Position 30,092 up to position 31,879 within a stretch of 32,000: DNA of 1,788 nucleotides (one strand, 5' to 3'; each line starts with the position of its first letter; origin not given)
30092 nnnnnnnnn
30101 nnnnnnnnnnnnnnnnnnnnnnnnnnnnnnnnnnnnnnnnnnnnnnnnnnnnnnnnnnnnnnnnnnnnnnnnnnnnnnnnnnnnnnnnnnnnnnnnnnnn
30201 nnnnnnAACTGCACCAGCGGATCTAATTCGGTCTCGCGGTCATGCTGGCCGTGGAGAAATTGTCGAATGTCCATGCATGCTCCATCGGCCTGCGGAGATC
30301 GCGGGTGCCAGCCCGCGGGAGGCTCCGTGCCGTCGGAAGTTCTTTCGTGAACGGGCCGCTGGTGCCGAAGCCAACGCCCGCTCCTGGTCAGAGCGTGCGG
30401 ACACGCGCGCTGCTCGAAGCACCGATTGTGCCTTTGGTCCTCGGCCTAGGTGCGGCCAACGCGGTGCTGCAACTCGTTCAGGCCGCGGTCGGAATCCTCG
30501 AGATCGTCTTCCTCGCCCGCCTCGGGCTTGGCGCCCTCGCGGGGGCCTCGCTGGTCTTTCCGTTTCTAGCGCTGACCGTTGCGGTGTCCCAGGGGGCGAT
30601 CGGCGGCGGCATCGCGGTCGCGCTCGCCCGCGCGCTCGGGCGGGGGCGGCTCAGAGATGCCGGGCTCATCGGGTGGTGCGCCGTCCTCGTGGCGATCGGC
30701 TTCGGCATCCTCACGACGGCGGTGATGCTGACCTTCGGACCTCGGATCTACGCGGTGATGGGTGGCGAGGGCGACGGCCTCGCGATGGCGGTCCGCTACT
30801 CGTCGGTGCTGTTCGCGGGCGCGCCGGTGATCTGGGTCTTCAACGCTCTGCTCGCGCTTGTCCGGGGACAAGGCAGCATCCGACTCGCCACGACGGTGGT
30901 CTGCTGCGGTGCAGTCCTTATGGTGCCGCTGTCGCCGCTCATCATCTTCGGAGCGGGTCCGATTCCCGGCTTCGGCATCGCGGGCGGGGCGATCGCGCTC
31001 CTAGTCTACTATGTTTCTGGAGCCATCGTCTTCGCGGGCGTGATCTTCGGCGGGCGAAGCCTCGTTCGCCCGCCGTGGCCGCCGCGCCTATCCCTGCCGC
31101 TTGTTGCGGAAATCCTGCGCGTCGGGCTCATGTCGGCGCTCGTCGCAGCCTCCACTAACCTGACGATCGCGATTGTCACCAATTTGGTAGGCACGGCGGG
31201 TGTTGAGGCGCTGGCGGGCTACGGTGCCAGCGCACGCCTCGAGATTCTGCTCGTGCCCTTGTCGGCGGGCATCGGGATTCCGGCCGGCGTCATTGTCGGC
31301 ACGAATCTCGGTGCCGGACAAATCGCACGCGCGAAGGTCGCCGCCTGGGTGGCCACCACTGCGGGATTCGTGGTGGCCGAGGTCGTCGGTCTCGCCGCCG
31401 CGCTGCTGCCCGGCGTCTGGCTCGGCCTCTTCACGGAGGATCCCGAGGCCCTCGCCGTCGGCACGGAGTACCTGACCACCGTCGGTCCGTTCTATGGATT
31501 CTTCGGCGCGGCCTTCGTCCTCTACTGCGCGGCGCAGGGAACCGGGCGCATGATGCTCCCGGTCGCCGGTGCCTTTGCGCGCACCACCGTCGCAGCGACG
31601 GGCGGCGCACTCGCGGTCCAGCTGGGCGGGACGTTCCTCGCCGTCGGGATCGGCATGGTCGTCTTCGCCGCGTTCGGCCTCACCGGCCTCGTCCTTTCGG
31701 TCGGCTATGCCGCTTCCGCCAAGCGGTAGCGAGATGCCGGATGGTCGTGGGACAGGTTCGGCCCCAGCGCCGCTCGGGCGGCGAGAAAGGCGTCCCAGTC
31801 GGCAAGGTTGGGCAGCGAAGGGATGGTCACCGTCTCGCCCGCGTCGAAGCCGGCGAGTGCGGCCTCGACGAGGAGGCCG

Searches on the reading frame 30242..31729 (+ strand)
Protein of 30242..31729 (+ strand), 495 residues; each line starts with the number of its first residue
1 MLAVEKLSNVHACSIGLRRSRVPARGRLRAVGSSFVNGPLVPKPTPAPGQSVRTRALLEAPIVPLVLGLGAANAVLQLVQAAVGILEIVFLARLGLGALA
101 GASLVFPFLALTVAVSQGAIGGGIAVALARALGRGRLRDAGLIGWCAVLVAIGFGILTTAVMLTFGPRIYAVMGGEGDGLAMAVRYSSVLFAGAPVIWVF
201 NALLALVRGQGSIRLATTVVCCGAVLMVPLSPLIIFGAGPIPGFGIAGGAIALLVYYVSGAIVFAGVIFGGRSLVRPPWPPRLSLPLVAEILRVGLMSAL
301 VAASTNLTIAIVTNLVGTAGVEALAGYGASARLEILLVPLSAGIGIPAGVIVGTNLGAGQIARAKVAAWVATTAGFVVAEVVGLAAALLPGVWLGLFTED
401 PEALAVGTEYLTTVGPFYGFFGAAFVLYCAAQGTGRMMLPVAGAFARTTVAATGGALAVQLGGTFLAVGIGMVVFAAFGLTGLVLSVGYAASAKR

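Call 73: search_protein_families(library=pfam, proteins=[window:30242-31729:+], max_evalue=0.001)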
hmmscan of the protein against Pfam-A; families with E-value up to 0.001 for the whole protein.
window:30242-31729:+ (495 aa): 1 family
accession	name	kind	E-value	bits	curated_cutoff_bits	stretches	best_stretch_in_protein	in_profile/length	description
PF01554.23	MatE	-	2.7e-31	108.9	24.9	2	302-448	6-152/161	MatE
